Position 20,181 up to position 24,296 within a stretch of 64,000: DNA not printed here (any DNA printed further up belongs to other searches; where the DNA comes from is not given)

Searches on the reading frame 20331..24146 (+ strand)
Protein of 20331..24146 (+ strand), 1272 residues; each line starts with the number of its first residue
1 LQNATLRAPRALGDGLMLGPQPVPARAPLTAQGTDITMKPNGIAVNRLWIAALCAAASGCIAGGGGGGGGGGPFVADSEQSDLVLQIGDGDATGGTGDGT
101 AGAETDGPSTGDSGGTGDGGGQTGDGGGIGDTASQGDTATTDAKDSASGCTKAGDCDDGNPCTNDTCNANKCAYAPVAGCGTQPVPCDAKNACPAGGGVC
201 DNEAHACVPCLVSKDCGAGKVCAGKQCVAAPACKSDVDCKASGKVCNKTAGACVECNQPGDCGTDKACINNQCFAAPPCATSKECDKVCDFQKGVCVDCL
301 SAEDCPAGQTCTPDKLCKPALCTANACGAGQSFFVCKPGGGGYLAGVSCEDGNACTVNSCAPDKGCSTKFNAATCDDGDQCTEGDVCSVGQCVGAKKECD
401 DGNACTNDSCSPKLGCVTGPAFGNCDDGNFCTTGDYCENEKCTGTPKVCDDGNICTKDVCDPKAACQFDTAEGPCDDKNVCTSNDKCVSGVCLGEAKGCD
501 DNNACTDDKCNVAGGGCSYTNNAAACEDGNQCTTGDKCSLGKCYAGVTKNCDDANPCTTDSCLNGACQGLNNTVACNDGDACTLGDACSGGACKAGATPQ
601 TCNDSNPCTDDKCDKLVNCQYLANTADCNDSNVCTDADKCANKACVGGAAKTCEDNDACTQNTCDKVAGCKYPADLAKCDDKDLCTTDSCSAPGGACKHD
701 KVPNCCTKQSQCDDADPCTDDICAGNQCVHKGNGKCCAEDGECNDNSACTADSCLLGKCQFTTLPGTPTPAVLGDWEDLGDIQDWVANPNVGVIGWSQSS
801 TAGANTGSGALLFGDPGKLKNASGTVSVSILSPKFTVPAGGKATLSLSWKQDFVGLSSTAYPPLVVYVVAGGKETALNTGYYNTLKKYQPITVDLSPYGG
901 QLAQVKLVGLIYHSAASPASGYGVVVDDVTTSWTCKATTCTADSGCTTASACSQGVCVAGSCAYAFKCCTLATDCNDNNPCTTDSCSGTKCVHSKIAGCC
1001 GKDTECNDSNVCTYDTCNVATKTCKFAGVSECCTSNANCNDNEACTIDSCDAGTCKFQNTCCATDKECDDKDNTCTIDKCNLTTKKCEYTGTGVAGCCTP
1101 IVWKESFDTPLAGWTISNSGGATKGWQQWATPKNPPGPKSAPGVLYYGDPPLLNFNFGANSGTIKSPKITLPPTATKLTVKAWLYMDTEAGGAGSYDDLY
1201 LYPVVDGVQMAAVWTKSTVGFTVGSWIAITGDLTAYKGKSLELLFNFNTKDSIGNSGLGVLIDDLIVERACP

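Call 8: search_protein_families(library=pfam, proteins=[window:20331-24146:+], max_evalue=0.01)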
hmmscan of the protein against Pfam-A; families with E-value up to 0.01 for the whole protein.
window:20331-24146:+ (1272 aa): 2 families
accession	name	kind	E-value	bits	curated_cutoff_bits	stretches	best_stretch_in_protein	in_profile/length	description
PF00526.23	Dicty_CTDC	-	1.1e-27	95.9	27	6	399-417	2-20/24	Dictyostelium (slime mold) repeat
PF20773.4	InhA-like_MAM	-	0.0064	16.5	26.9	0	1217-1268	114-163/191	Immune inhibitor A-like, MAM domain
